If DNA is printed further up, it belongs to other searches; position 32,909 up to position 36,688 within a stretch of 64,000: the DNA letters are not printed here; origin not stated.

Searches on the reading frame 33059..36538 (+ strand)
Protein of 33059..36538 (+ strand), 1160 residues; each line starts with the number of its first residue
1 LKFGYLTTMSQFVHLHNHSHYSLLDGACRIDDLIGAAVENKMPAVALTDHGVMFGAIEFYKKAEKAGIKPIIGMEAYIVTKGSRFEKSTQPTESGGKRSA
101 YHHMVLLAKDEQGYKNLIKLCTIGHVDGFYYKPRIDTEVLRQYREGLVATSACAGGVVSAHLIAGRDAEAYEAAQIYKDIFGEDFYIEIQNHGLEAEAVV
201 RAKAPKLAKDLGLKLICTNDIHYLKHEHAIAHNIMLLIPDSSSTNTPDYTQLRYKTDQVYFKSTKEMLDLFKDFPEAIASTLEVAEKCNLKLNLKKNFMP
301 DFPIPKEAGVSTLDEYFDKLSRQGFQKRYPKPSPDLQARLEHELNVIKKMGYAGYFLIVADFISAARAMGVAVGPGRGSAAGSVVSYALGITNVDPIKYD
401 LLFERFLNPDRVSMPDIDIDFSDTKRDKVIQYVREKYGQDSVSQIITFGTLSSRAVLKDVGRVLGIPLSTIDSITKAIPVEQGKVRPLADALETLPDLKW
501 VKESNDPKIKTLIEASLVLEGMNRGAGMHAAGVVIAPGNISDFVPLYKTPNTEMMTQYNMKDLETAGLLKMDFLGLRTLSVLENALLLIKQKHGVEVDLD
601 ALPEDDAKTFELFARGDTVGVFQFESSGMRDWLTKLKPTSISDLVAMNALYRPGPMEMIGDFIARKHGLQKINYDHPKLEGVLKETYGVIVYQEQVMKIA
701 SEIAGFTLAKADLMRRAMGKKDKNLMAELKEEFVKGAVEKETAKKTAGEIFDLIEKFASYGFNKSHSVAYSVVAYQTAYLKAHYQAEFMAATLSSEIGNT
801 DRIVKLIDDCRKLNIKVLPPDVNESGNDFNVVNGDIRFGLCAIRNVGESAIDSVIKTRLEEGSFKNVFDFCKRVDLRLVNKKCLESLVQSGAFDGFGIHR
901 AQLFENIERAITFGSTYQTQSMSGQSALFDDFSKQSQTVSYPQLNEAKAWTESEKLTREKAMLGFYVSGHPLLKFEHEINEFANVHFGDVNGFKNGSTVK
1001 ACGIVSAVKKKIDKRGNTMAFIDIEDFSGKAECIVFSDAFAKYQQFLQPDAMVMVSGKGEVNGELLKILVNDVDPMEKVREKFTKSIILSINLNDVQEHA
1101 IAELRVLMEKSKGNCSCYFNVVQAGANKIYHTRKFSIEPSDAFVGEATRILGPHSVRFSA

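Call 85: search_protein_families(library=pfam, proteins=[window:33059-36538:+], max_evalue=0.001)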
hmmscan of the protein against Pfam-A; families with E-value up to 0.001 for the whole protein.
window:33059-36538:+ (1160 aa): 5 families
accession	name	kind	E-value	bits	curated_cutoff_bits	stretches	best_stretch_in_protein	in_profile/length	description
PF07733.18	DNA_pol3_alpha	-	3.8e-99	332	23.9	1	315-575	1-260/260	Bacterial DNA polymerase III alpha NTPase domain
PF17657.6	DNA_pol3_finger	-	8.3e-66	220.9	22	1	578-740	1-165/166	Bacterial DNA polymerase III alpha subunit finger domain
PF02811.25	PHP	-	1.2e-56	192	26.4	1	14-192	1-164/164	PHP domain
PF14579.12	HHH_6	-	6e-31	106.9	25.6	1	814-903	1-90/90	Helix-hairpin-helix motif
PF01336.31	tRNA_anti-codon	-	3.6e-10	40.1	27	1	999-1073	1-72/75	OB-fold nucleic acid binding domain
